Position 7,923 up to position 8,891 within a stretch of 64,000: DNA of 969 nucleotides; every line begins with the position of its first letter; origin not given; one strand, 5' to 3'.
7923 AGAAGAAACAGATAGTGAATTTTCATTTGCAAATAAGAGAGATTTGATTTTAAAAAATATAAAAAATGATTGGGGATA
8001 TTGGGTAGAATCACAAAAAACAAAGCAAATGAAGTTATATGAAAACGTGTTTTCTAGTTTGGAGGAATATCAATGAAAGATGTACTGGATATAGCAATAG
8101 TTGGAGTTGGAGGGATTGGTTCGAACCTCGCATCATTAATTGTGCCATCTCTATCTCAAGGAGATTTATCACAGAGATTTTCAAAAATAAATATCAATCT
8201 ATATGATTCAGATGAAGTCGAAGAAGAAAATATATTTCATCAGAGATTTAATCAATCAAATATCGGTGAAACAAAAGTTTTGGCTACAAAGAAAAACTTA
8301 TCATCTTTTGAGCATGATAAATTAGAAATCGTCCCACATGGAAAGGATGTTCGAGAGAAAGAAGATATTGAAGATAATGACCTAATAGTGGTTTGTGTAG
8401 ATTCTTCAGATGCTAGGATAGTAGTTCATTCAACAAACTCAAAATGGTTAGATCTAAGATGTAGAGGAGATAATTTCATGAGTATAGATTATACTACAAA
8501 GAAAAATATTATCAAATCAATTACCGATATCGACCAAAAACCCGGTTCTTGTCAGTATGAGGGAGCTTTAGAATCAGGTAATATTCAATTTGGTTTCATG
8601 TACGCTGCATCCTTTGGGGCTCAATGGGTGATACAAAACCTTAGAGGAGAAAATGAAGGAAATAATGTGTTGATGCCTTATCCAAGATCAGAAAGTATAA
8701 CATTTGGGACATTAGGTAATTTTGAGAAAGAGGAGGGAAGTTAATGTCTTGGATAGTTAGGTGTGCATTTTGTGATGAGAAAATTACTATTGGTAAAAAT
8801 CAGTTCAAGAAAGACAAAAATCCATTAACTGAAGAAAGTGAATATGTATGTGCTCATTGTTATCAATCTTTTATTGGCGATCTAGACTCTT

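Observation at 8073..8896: Split E1: zinc-binding CxxC...CxxC element encoded as a separate, translationally coupled 50-aa ORF missed by the ORF track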

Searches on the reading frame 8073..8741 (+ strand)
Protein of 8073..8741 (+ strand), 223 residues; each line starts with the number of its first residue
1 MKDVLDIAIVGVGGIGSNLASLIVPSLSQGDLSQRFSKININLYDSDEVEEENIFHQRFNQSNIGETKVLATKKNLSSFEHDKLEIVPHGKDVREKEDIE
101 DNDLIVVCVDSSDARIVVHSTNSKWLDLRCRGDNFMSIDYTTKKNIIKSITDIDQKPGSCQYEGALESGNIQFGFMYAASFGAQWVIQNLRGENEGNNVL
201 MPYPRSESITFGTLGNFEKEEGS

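Call 3: search_protein_families(library=pfam, proteins=[window:8073-8741:+], max_evalue=0.1)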
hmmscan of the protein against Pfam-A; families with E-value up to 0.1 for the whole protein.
window:8073-8741:+ (223 aa): 2 families
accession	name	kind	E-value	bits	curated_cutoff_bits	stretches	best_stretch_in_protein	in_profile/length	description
PF00899.27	ThiF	-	2.3e-13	50.3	28.1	1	6-178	22-195/238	ThiF family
PF03807.23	F420_oxidored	-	0.037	15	21.6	0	62-121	21-79/94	NADP oxidoreductase coenzyme F420-dependent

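Call 4: search_protein_families(library=ncbifam, proteins=[window:8073-8741:+], max_evalue=0.1)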
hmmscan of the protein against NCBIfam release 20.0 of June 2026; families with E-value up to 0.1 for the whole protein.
window:8073-8741:+ (223 aa): 11 families
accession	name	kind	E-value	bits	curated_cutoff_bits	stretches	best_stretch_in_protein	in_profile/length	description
TIGR03736.1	PRTRC_ThiF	hypoth_equivalog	1e-12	47.9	144.75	1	4-131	11-143/245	PRTRC system ThiF family protein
NF006395.0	PRK08644.1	equivalog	2.6e-10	40.3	159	1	6-120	32-138/215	sulfur carrier protein ThiS adenylyltransferase ThiF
TIGR02354.1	thiF_fam2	equivalog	2.5e-06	27.5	152.2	1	7-119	24-128/200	thiamine biosynthesis protein ThiF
NF004804.0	PRK06153.1-3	equivalog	6.9e-06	25.3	340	1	6-120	181-288/401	hypothetical protein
TIGR02356.1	adenyl_thiF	equivalog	8e-06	25.4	275.25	1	7-121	24-131/203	thiazole biosynthesis adenylyltransferase ThiF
NF058523.1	6A-MBL_cap2_3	equivalog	0.00015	20.4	320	1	7-98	301-381/665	anti-phage 6A-MBL system cap2_3 protein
NF004805.0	PRK06153.1-4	equivalog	0.00017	20.8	352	1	6-120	177-284/392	hypothetical protein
NF004281.0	PRK05690.1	subfamily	0.0012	18.2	266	1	7-119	35-140/250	molybdopterin-synthase adenylyltransferase MoeB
NF004803.0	PRK06153.1-2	equivalog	0.0017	17.6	419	1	7-118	185-287/400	hypothetical protein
NF006444.0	PRK08762.1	equivalog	0.0076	14.9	449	1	7-119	150-255/387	molybdopterin-synthase adenylyltransferase MoeB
NF006204.0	PRK08328.1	equivalog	0.012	15.2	339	1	6-119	29-136/231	hypothetical protein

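Call 5: search_protein_families(library=padloc, proteins=[window:8073-8741:+], max_evalue=0.1)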
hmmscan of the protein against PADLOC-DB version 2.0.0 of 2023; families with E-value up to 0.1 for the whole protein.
window:8073-8741:+ (223 aa): 21 families
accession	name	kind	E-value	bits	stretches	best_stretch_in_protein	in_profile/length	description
PDLC00830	E1-E2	-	7.1e-12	42.4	1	7-119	313-417/551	E1-E2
PDLC00842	E1-E2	-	4.4e-08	30.3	1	6-106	307-400/549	E1-E2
PDLC00829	E1-E2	-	8.6e-07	26.4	1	7-119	174-280/426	E1-E2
PDLC00841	E1-E2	-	1.4e-06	25.3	1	6-104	351-444/590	E1-E2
PDLC00849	E1-E2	-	1.7e-06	25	1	4-109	333-432/582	E1-E2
PDLC00844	E1-E2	-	7.6e-06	22.8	1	6-115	278-381/489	E1-E2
PDLC00826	E1-E2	-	8.8e-06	22.7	1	7-106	337-428/576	E1-E2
PDLC00857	E1-E2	-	2.5e-05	20.9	1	7-106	349-438/589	E1-E2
PDLC00837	E1-E2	-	0.00029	17.7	1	7-113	328-432/593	E1-E2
PDLC00843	E1-E2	-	0.00032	17.3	1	7-115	321-421/575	E1-E2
PDLC00848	E1-E2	-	0.00053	16.4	1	6-108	376-472/607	E1-E2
PDLC00853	E1-E2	-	0.00063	16.8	1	6-106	312-404/546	E1-E2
PDLC00828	E1-E2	-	0.00065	17.1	1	6-118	177-283/431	E1-E2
PDLC00827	E1-E2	-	0.0011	15.4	1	6-78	334-396/711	E1-E2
PDLC00854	E1-E2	-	0.0014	15.6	1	6-106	363-459/605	E1-E2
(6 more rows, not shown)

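Call 6: search_protein_families(library=phrogs, proteins=[window:8073-8741:+], max_evalue=0.1)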
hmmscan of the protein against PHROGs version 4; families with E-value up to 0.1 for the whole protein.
window:8073-8741:+ (223 aa): 2 families
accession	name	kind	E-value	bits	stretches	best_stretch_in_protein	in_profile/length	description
phrog_19840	-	unknown function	6.9e-09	36.6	1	5-120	124-234/367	-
phrog_21869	-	unknown function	0.025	16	1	80-123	6-49/86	-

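Call 7: find_homologous_proteins(query=window:8073-8741:+, max_evalue=0.001)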
Query window:8073-8741:+ (223 aa): 137 proteins with E <= 0.001 among 253 candidates; the best 120 are listed.
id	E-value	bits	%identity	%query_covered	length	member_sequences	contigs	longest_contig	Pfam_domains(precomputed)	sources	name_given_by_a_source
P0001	5.8e-140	482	97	100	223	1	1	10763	PF00899.28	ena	-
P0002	6.4e-139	479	96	100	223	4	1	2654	PF00899.28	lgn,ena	-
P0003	1.2e-137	474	96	100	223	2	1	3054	PF00899.28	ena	-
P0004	4.5e-136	469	95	100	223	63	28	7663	PF00899.28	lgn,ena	-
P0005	6.5e-117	407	82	100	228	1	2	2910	PF00899.28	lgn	-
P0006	6.8e-117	407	82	100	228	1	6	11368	PF00899.28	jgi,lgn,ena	jgi:hypothetical protein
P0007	1.3e-116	406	82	100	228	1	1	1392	PF00899.28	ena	-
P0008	2.3e-116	405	82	100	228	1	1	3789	PF00899.28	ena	-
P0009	3.7e-116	404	82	100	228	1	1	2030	PF00899.28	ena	-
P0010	3.0e-115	401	81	100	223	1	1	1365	PF00899.28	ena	-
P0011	6.0e-113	394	81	92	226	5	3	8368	PF00899.28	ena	-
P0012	6.7e-111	387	77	99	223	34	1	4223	PF00899.28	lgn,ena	-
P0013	2.6e-109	382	77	100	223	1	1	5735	PF00899.28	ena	-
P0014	2.7e-109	382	77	100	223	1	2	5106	PF00899.28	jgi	jgi:hypothetical protein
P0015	6.4e-109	381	78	99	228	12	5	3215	PF00899.28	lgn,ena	-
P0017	1.0e-108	380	77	100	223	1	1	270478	PF00899.28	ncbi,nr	ncbi:ThiF family adenylyltransferase [Euryarchaeota archaeon]|nr:ThiF family adenylyltransferase [Eu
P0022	9.2e-107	373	75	91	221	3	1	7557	PF00899.28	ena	-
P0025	8.8e-106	370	76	100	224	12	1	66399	PF00899.28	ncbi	-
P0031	2.0e-97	343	72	98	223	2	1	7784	PF00899.28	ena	-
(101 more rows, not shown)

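Call 10: find_related_loci(query=A1, collection=genome_contigs, flank=5000)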
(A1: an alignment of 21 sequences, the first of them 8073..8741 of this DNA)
Query A1 (223 aa) in genome_contigs; peptide patterns used: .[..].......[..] (x = any residue, [..] = any of these).
92 stretches matched a pattern; 87 encode a relative of the query (tblastn E <= 1e-3); the best 80 are kept; 80 distinct loci.
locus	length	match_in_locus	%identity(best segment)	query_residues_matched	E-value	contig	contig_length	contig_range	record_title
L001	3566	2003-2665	77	1-221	2e-112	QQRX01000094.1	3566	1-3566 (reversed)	MAG: Candidatus Poseidoniales archaeon isolate bin_120 U_43173-94, whole genome shotgun sequence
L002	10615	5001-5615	68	17-221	3e-95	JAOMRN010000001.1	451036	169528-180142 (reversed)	Methanobacteriota archaeon isolate AH-273-K03 AH-273-K03_NODE_1, whole genome shotgun sequence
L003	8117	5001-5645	50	7-222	2e-67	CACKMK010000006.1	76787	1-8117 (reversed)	uncultured Candidatus Poseidoniales archaeon isolate AG-457-A01 genome assembly, contig: AG-457-A01_NODE_6, whole genome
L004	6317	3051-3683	48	7-218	8e-66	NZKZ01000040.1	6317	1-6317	MAG: Acidiferrobacter sp. isolate IN47 MHASMcontig_84551, whole genome shotgun sequence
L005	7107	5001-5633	48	7-217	1e-65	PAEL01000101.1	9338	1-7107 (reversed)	MAG: Gammaproteobacteria bacterium isolate MED855 1372, whole genome shotgun sequence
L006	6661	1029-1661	48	7-218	7e-64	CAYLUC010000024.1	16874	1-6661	MAG TPA_asm: uncultured Candidatus Poseidoniales archaeon isolate SRP077602_co3_39 genome assembly, contig: NODE_4669_le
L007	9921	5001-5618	46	17-223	1e-60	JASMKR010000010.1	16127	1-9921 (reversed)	MAG: Candidatus Thalassarchaeaceae archaeon isolate Arabian9_MAG_20 c_000000281320, whole genome shotgun sequence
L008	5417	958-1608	45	1-220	1e-60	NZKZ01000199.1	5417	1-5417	MAG: Acidiferrobacter sp. isolate IN47 MHASMcontig_137741, whole genome shotgun sequence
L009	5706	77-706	45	1-214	1e-59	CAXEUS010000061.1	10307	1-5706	MAG TPA_asm: uncultured Candidatus Poseidoniales archaeon isolate ERR599071_concoct_96 genome assembly, contig: ERZ84339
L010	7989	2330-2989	46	5-219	2e-59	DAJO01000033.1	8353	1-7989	MAG TPA_asm: Euryarchaeota archaeon UBA257 UBA257_contig_14879, whole genome shotgun sequence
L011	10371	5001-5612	45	17-221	2e-59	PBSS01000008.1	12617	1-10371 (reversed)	MAG: Acidimicrobiaceae bacterium isolate NP80 51761, whole genome shotgun sequence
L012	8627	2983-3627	42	7-221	3e-57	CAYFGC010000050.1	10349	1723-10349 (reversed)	MAG TPA_asm: uncultured Candidatus Poseidoniales archaeon isolate ERP001736_co1_109 genome assembly, contig: NODE_3717_l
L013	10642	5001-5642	43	7-220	4e-57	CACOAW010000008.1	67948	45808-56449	MAG: uncultured Candidatus Poseidoniales archaeon isolate AH-287-M04 genome assembly, contig: AH-287-M04_NODE_8, whole g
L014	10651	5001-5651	41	5-221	6e-57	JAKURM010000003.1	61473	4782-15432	MAG: Candidatus Thalassarchaeum sp. isolate ALOHA_A2.5_55 A2.5-MGIIb-O3-3_3, whole genome shotgun sequence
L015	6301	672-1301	40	4-214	7e-56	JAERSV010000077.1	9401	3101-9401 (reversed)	MAG: Methanobacteriota archaeon isolate BH15 c_000000009000, whole genome shotgun sequence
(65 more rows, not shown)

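Call 21: find_related_loci(query=window:8073-8741:+, collection=metagenome_contigs, flank=3000)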
Query window:8073-8741:+ (223 aa) in metagenome_contigs; peptide patterns used: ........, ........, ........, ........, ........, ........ (x = any residue, [..] = any of these).
124 stretches matched a pattern; 7 encode a relative of the query (tblastn E <= 1e-3); 7 distinct loci.
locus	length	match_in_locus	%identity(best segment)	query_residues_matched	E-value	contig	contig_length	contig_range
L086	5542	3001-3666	82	1-222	5e-125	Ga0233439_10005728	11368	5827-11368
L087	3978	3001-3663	79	1-221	9e-120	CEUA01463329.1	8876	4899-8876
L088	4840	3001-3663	79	1-221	4e-118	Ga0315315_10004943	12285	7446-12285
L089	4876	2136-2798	77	1-221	9e-118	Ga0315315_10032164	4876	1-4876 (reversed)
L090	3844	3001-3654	76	1-218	1e-107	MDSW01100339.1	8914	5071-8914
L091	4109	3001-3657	72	1-219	1e-98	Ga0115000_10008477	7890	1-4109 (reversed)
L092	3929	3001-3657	72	1-219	1e-98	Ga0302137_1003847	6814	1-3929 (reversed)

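Call 24: search_solved_structures(query=A1, max_evalue=0.001, show_alignments=3)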
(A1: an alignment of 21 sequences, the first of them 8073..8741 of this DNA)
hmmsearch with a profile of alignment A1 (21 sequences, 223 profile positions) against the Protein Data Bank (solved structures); distinct sequences matched with E-value up to 0.001: 53.
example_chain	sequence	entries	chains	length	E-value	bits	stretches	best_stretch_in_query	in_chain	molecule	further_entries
5l95_A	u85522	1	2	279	1.1e-08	37.7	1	5-122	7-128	Ubiquitin-like modifier-activating enzyme 5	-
5iaa_A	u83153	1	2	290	1.1e-08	37.6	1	5-122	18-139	Ubiquitin-like modifier-activating enzyme 5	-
3guc_A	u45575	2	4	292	1.3e-08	37.5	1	5-122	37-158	Ubiquitin-like modifier-activating enzyme 5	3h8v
6h78_A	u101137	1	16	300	1.3e-08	37.4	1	5-122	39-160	Ubiquitin-like modifier-activating enzyme 5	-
6h77_A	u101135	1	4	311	1.4e-08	37.3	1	5-122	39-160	Ubiquitin-like modifier-activating enzyme 5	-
7sol_A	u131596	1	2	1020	1.5e-08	37.3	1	4-155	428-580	Ubiquitin-like modifier-activating enzyme 6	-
9ykv_A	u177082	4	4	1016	1.5e-08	37.2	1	4-153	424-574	Ubiquitin-like modifier-activating enzyme 6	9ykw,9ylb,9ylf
7pvn_A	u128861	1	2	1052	1.5e-08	37.2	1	4-154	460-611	Ubiquitin-like modifier-activating enzyme 6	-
9qgw_B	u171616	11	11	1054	1.6e-08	37.2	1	4-154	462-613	Ubiquitin-like modifier-activating enzyme 6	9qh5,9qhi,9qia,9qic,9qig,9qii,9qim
9xgb_A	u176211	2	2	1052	1.6e-08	37.1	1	4-153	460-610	Ubiquitin-like modifier-activating enzyme 6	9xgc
7pyv_A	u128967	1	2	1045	1.9e-08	36.9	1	4-129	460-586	Ubiquitin-like modifier-activating enzyme 6,Ubiquitin-like modifier-activating enzyme 1,Ub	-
3h5n_A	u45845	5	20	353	2.6e-08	36.4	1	4-112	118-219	MccB protein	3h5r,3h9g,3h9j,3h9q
6om4_A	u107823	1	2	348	2.6e-08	36.4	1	4-112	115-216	MccB protein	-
3h5a_A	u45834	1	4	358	3.1e-08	36.2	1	4-112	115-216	MccB protein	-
9egc_A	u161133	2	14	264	3.9e-08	35.9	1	35-87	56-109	THIF-type NAD/FAD binding fold domain-containing protein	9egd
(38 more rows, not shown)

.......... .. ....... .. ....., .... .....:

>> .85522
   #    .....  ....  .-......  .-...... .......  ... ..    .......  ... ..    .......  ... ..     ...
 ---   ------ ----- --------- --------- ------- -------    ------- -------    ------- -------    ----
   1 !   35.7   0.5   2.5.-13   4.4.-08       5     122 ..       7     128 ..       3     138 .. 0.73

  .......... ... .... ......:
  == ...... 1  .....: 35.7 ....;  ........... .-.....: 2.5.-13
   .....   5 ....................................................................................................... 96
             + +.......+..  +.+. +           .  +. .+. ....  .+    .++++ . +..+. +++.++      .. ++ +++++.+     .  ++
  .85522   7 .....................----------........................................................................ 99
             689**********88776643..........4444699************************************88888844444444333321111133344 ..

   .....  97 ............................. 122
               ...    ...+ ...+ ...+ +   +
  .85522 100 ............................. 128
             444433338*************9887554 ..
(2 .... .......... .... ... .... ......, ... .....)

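Call 31: predict_structure(alignment_id=A3)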
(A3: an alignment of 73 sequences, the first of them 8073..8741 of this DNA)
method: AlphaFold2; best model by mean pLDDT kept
length: 223 residues; sequences in the alignment: 73
mean_pLDDT: 92.7   pTM: 0.92
mean pLDDT of the five models: 92.7, 92.2, 92.1, 91.3, 89.1
residues with pLDDT >= 90: 171; 70-90: 45; 50-70: 6; < 50: 1
segments of 3 or more residues with pLDDT < 50: none
pLDDT, mean of each block of 10 residues (from residue 1): 89 98 94 89 98 91 97 98 97 96 97 95 97 96 93 85 88 95 96 80 93 90 50
secondary structure, 60 per line:
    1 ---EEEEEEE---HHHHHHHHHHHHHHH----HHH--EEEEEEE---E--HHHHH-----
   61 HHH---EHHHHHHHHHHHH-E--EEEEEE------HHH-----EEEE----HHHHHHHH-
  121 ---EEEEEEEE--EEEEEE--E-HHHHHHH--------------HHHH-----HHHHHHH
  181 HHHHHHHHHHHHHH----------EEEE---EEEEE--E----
elements in order: E4-10 H14-28 E38-44 H51-55 H68-79 E84-89 E104-107 H112-119 E124-131 E134-139 H144-150 H165-168 H174-194 E205-208 E212-216

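Call 34: fold_search(model_id=the predicted structure, library=pdb)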
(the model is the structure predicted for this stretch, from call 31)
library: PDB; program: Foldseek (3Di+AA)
matches with E <= 10: 1652; with E <= 0.001: 225
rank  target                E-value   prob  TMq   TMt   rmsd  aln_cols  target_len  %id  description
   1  6h78_H                2.7e-11  1.00  0.68  0.55   5.2       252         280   17  E1 enzyme for ubiquitin like protein activation. (released 2018-10-31)
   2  5ff5_A                1.0e-10  1.00  0.65  0.47   5.8       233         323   16  Crystal Structure of SeMet PaaA (released 2016-04-27)
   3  5iaa_A                2.1e-10  1.00  0.68  0.59   4.3       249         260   18  Crystal structure of human UBA5 in complex with UFM1 (released 2016-09-28)
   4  7tsq_A                3.5e-10  1.00  0.64  0.66   6.6       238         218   13  Structure of Enterobacter cloacae Cap2 bound to CdnD02 C-terminus, AMP state (released 2023-01-11)
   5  3h5r_C                6.3e-10  1.00  0.64  0.44   6.2       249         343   16  Crystal structure of E. coli MccB + Succinimide (released 2009-06-16)
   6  6h78_I                6.7e-10  1.00  0.65  0.53   5.3       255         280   17  E1 enzyme for ubiquitin like protein activation. (released 2018-10-31)
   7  3h9q_D                7.1e-10  1.00  0.64  0.45   6.8       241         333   16  Crystal structure of E. coli MccB + SeMet MccA (released 2009-06-16)
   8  3h9j_D                7.1e-10  1.00  0.63  0.44   6.2       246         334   16  Crystal structure of E. coli MccB + AMPCPP + SeMeT MccA (released 2009-06-16)
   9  3h9j_B                8.1e-10  1.00  0.66  0.46   6.4       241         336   15  Crystal structure of E. coli MccB + AMPCPP + SeMeT MccA (released 2009-06-16)
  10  3h5a_A                8.1e-10  1.00  0.64  0.42   7.0       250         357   15  Crystal structure of E. coli MccB (released 2009-06-16)
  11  3h5r_D                8.6e-10  1.00  0.64  0.45   6.8       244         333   17  Crystal structure of E. coli MccB + Succinimide (released 2009-06-16)
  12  6h77_B                1.0e-09  1.00  0.70  0.53   4.4       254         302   16  E1 enzyme for ubiquitin like protein activation in complex with UBL (released 2018-10-31)
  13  1zud_1                1.1e-09  1.00  0.66  0.63   7.4       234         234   14  Structure of ThiS-ThiF protein complex (released 2006-01-31)
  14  3h5a_D                1.2e-09  1.00  0.62  0.41   6.8       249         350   16  Crystal structure of E. coli MccB (released 2009-06-16)
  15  6h77_A                1.3e-09  1.00  0.70  0.53   4.4       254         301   16  E1 enzyme for ubiquitin like protein activation in complex with UBL (released 2018-10-31)
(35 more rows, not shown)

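Call 59: find_encoding_contigs(protein=P0006, flank=8000, max_places=4)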
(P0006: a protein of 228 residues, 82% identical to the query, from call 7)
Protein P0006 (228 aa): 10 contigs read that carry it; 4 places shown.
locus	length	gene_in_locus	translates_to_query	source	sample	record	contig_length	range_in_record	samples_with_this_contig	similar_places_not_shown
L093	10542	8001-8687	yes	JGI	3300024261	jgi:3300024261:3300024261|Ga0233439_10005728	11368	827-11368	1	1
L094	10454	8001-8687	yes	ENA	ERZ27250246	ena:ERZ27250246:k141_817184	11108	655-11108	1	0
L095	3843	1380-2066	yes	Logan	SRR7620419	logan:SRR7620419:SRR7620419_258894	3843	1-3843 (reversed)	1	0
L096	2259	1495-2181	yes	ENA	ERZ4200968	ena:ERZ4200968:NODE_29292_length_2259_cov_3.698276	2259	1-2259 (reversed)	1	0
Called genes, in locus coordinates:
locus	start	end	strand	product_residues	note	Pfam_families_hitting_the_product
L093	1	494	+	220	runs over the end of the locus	PF19700:DUF6198, PF02588:YitT_membrane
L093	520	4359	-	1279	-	PF00940:RNA_pol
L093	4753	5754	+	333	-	-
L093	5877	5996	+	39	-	-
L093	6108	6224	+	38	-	-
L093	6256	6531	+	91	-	-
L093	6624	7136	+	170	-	-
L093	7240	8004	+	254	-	-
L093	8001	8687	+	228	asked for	PF00899:ThiF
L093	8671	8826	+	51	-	-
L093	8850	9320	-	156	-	PF13404:HTH_AsnC-type, PF13412:HTH_24, PF08279:HTH_11 (faint), PF12840:HTH_20 (faint), PF01037:AsnC_trans_reg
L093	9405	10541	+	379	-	?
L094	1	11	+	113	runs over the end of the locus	PF03091:CutA1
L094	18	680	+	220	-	PF19700:DUF6198, PF02588:YitT_membrane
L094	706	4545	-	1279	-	PF00940:RNA_pol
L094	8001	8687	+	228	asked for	PF00899:ThiF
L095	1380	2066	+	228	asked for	PF00899:ThiF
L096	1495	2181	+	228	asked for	PF00899:ThiF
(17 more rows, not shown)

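Call 60: find_encoding_contigs(protein=P0017, flank=8000, max_places=2)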
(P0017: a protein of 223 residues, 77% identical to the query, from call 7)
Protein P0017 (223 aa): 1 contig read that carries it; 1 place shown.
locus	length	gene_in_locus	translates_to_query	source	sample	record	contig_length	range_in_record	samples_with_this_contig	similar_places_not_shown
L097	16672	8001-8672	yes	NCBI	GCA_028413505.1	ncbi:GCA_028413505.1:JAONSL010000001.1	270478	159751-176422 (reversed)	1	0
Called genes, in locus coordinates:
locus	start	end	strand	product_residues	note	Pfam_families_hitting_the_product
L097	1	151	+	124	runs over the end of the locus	PF01096:Zn_ribbon_TFIIS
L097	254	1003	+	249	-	PF00705:PCNA_N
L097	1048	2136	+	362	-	PF00535:Glycos_transf_2, PF13641:Glyco_tranf_2_3, PF13506:Glyco_transf_21 (weak), PF13632:Glyco_trans_2_3 (weak)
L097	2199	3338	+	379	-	-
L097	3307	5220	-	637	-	-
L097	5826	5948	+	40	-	-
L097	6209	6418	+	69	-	-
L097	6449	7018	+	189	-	-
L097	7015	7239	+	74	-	-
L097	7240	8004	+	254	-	-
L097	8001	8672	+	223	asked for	PF00899:ThiF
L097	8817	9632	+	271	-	-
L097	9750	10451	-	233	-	-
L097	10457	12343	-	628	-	PF00664:ABC_membrane, PF00005:ABC_tran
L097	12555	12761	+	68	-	-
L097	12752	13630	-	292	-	PF01026:TatD_DNase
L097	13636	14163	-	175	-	PF00352:TBP (faint)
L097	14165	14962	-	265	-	-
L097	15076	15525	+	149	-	PF03061:4HBT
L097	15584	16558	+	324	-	PF03144:GTP_EFTU_D2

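Call 61: search_protein_families(library=pfam, proteins=[L097:8817-9629:+, L089:2800-4197:+, L093:4753-5751:+, L093:6256-6528:+, L097:3310-5220:-], max_evalue=0.05)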
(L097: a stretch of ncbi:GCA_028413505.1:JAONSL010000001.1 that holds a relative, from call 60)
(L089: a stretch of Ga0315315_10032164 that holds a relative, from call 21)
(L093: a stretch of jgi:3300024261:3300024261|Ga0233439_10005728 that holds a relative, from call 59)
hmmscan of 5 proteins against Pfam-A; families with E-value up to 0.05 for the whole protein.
L097:8817-9629:+ (271 aa): 3 families
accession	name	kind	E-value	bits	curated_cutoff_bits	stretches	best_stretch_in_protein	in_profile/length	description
PF16046.10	FAM76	-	0.018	14.9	28.5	1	19-127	144-257/298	FAM76 protein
PF23458.2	DUF7130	-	0.02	15.2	35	1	206-246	49-82/89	Domain of unknown function (DUF7130)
PF21349.2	RUBY_RBDX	-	0.045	13.7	26.5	1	231-245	13-27/30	Rubrerythrin, rubredoxin-like domain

L089:2800-4197:+ (466 aa): 0 families

L093:4753-5751:+ (333 aa): 0 families

L093:6256-6528:+ (91 aa): 0 families

L097:3310-5220:- (637 aa): 1 family
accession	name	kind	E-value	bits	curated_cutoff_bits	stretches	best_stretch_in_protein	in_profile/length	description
PF23351.1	BBS2_CtH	-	0.048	13.8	27.2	0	443-460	1-18/27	BBS2 C-terminal helix bundle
